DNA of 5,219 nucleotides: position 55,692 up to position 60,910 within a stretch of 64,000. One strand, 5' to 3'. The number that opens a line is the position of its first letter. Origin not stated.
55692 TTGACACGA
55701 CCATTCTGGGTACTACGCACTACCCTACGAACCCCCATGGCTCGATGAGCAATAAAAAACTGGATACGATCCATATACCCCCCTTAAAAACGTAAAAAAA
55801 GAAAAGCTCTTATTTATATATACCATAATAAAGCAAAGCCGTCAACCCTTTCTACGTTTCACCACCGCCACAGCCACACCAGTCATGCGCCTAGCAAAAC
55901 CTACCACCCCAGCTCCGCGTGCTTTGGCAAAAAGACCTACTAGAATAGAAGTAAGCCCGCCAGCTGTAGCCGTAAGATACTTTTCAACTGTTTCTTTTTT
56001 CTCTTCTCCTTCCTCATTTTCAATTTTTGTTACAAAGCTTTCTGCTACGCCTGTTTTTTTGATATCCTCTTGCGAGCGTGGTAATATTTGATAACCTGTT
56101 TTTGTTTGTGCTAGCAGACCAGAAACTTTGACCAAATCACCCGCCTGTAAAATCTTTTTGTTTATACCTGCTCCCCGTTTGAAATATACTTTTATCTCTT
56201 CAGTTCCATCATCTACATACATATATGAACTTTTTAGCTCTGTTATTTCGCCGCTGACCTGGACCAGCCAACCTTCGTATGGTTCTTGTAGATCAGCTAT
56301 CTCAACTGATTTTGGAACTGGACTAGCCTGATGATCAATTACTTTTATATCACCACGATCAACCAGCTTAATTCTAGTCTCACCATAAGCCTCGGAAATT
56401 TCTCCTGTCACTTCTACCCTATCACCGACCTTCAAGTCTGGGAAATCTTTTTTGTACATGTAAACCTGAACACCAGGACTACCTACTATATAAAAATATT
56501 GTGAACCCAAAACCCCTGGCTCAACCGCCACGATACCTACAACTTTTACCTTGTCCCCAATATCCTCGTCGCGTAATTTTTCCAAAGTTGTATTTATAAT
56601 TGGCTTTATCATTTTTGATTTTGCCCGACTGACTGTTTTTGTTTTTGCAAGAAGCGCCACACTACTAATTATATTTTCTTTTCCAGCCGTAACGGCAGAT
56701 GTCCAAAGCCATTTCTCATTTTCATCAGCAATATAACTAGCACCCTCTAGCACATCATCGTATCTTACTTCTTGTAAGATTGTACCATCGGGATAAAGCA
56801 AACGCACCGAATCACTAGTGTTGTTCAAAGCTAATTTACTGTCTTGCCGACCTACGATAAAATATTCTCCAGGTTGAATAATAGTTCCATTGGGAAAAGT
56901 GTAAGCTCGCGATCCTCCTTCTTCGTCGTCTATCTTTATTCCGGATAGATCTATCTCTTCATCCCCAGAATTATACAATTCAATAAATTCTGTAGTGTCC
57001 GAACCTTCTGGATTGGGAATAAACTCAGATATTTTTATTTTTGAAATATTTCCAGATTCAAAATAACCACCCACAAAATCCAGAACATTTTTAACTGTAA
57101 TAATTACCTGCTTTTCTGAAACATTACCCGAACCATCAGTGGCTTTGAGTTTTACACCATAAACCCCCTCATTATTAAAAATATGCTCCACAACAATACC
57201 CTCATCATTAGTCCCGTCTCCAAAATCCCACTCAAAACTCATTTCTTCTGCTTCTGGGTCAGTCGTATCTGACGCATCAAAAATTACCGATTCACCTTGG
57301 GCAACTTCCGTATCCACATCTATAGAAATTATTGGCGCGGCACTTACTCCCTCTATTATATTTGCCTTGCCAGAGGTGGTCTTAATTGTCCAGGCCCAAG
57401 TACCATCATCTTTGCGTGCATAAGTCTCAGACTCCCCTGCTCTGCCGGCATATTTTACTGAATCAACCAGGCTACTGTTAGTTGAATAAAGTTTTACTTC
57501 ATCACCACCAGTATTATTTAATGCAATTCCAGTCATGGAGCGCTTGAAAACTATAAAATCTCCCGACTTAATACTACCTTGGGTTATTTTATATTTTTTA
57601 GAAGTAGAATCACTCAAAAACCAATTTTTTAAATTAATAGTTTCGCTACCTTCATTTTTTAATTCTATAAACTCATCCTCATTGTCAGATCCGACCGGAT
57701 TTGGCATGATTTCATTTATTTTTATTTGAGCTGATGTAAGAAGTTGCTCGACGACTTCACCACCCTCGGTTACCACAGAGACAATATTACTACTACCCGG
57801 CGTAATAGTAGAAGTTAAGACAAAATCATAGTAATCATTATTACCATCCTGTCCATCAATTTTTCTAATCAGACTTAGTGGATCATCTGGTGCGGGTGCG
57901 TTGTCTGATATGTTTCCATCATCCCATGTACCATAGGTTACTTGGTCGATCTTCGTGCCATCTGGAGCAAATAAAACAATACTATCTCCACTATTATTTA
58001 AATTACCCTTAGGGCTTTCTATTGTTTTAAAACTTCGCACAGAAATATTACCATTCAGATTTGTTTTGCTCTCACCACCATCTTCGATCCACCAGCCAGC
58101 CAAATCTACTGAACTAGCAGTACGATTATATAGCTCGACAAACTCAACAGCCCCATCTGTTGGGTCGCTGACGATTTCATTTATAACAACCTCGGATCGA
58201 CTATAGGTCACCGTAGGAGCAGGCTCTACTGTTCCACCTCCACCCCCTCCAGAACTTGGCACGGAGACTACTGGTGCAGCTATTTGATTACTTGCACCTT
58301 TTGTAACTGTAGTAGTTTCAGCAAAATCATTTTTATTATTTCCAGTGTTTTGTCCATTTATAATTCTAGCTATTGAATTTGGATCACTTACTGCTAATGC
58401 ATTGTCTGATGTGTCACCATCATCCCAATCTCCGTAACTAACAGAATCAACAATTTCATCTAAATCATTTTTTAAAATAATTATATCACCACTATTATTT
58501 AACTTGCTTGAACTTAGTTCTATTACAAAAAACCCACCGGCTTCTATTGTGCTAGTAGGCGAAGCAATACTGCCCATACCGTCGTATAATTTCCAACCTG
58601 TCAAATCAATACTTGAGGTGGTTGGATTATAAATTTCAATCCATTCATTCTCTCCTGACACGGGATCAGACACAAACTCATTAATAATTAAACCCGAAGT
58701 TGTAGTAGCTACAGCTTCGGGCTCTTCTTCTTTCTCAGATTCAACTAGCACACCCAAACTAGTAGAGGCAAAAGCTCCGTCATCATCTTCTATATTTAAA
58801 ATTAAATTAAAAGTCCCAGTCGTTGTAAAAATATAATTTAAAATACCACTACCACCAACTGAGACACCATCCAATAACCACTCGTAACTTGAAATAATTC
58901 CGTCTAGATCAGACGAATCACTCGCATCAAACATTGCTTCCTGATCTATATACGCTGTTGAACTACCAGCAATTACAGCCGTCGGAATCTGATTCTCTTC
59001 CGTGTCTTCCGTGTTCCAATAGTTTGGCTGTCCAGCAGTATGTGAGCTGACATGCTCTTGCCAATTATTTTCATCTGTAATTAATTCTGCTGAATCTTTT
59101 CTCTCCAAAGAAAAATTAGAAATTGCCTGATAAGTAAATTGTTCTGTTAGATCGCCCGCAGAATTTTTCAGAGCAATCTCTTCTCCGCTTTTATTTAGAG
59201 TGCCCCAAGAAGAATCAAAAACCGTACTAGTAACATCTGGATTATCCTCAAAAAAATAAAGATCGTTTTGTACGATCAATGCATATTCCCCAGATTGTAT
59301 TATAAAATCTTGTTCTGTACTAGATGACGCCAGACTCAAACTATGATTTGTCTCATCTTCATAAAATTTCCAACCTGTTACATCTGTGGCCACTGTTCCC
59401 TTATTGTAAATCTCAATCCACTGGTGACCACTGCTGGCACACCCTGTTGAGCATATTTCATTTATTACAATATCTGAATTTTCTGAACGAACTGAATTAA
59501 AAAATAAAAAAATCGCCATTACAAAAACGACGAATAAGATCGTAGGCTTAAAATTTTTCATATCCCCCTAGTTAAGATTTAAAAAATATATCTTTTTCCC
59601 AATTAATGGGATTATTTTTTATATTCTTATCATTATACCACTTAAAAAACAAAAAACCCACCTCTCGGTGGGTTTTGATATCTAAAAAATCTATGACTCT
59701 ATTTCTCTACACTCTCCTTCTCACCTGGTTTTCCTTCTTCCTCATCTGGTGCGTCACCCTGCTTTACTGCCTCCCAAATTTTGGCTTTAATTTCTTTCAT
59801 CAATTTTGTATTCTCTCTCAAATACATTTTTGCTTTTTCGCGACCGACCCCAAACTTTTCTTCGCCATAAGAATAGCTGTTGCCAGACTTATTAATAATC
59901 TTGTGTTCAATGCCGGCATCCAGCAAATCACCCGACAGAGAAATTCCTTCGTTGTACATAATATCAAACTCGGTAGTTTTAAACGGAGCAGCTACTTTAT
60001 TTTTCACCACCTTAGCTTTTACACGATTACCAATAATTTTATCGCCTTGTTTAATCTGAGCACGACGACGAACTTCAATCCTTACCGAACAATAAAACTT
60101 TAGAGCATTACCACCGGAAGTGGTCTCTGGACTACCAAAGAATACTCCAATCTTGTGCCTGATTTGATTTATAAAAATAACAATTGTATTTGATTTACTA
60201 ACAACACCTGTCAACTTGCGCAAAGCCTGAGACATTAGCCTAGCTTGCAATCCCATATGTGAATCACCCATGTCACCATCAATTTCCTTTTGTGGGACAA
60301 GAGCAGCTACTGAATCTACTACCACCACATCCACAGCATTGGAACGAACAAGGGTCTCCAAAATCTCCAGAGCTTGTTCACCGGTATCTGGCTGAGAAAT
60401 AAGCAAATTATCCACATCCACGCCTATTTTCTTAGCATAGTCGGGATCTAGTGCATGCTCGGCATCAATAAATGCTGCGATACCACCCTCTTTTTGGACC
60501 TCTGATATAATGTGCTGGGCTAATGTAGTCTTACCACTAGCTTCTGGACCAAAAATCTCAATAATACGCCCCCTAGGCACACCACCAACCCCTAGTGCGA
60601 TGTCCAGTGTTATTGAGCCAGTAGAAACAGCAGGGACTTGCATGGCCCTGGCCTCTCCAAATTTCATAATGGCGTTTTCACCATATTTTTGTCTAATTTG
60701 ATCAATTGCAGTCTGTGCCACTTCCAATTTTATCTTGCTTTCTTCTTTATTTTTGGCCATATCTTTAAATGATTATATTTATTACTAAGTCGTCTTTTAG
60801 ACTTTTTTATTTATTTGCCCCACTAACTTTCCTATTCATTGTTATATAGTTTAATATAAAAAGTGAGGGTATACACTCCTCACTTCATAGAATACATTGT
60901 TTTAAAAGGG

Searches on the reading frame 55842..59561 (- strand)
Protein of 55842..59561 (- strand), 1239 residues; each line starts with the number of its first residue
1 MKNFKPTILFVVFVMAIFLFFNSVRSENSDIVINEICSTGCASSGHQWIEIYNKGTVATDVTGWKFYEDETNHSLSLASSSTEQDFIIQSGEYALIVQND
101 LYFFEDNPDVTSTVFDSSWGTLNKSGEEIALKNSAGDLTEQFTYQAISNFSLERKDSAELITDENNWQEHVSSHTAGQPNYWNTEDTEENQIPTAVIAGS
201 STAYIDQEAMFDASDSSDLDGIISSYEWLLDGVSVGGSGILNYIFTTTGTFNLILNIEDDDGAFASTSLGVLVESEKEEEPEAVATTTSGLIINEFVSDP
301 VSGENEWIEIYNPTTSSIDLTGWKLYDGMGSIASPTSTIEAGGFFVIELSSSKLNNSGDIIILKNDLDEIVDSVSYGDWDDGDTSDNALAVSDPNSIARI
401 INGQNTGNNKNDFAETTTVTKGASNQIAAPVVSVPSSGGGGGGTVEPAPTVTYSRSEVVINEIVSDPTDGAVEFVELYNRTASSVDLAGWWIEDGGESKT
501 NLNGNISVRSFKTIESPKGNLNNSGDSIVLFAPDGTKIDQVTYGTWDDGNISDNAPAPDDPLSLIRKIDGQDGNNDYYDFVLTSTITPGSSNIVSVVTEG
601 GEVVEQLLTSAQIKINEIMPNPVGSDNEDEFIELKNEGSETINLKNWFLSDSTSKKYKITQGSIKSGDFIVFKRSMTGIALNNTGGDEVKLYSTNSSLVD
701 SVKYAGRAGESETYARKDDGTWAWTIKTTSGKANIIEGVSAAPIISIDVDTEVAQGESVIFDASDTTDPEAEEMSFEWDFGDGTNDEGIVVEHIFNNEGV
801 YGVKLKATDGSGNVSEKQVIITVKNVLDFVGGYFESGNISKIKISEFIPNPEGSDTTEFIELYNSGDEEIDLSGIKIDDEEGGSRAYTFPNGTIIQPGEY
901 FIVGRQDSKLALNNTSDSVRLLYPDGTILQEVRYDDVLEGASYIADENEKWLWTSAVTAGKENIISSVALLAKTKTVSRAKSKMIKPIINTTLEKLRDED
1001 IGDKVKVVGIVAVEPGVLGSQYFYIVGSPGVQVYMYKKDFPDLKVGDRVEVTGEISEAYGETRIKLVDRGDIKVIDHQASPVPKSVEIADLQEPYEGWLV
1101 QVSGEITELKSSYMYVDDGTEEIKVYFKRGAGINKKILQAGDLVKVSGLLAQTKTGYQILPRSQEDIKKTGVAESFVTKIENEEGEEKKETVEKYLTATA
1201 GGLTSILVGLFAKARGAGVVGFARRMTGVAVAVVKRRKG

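Call 71: search_protein_families(library=pfam, proteins=[window:55842-59561:-], max_evalue=0.0001)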
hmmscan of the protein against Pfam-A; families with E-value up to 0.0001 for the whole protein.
window:55842-59561:- (1239 aa): 5 families
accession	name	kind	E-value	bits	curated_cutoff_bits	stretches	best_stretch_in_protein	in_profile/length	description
PF00932.25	LTD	-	8.9e-91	300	34.3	5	839-934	5-107/109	Lamin Tail Domain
PF18911.6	PKD_4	-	1.9e-31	108.4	27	2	741-819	2-81/85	PKD domain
PF00801.26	PKD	-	8.5e-15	55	23.5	1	751-817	9-75/80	PKD domain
PF01336.31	tRNA_anti-codon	-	2.4e-09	37.4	27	1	1100-1161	1-69/75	OB-fold nucleic acid binding domain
PF22352.2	K319L-like_PKD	-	3.6e-05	24.1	27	0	750-823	4-84/84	K319L-like, PKD domain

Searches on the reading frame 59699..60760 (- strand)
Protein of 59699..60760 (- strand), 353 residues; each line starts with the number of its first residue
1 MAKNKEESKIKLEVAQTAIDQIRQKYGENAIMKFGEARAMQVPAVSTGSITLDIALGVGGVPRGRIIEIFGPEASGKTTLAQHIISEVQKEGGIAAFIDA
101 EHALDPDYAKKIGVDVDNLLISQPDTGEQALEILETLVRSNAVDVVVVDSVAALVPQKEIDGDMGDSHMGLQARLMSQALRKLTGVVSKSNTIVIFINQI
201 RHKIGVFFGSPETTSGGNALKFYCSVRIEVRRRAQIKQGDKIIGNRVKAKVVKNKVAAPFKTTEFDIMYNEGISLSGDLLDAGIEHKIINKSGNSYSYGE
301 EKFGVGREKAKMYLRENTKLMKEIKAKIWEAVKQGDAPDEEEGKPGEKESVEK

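Call 71: search_protein_families(library=pfam, proteins=[window:59699-60760:-], max_evalue=0.0001)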
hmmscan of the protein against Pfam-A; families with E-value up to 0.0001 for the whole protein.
window:59699-60760:- (353 aa): 6 families
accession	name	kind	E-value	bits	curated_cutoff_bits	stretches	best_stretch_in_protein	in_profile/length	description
PF00154.27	RecA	-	2.4e-135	450.4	27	1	16-274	4-262/262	recA bacterial DNA recombination protein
PF21096.2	RecA_C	-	9.3e-18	64.6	27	1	277-332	1-56/57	RecA C-terminal domain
PF08423.17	Rad51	-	3.3e-10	40.1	22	1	42-233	5-212/244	Rad51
PF06745.19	ATPase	-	4.6e-07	29.9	26.6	0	46-117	2-75/231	KaiC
PF01637.24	ATPase_2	-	1.7e-05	25.2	33.2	1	65-152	21-79/225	ATPase domain predominantly from Archaea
PF02283.22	CobU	-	7.6e-05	22.8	27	0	69-198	3-123/168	Cobinamide kinase / cobinamide phosphate guanyltransferase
